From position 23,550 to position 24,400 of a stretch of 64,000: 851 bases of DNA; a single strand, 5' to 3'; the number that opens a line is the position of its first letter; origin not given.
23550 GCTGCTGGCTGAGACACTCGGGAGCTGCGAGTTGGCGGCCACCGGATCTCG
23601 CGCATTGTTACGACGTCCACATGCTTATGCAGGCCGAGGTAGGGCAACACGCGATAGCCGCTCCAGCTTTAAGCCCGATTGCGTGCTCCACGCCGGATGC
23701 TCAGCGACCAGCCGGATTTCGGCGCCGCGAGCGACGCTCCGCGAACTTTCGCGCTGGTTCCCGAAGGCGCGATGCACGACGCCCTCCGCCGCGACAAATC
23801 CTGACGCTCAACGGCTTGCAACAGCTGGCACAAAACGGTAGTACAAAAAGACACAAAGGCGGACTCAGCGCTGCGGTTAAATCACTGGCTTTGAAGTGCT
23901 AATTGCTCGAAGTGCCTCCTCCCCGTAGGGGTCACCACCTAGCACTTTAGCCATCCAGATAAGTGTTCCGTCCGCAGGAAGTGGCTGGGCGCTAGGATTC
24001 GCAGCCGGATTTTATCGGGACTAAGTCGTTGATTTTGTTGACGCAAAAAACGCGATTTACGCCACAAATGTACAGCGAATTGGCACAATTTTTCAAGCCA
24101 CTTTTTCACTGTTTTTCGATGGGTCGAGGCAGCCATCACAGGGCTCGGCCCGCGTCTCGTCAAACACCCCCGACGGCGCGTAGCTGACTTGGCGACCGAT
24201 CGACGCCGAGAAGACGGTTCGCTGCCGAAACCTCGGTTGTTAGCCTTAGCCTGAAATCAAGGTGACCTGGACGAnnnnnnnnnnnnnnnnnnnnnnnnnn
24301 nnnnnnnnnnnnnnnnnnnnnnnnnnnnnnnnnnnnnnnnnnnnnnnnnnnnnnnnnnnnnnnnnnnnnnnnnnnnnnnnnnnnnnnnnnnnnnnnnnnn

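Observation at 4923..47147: Five same-orientation copies of a conserved non-coding element sit at the borders of unrelated 8-14 kb gene modules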

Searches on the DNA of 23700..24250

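Call 53: search_rna_families(source=window, start=23700, end=24250, threshold=evalue, max_evalue=1, show_alignments=2)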
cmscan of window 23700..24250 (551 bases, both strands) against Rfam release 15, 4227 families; matches with E-value up to 1: 1.
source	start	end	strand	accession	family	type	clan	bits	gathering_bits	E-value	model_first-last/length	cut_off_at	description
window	23897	23959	-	RF00051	mir-17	Gene; miRNA;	-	16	49.5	0.96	1-80/80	no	mir-17 microRNA precursor family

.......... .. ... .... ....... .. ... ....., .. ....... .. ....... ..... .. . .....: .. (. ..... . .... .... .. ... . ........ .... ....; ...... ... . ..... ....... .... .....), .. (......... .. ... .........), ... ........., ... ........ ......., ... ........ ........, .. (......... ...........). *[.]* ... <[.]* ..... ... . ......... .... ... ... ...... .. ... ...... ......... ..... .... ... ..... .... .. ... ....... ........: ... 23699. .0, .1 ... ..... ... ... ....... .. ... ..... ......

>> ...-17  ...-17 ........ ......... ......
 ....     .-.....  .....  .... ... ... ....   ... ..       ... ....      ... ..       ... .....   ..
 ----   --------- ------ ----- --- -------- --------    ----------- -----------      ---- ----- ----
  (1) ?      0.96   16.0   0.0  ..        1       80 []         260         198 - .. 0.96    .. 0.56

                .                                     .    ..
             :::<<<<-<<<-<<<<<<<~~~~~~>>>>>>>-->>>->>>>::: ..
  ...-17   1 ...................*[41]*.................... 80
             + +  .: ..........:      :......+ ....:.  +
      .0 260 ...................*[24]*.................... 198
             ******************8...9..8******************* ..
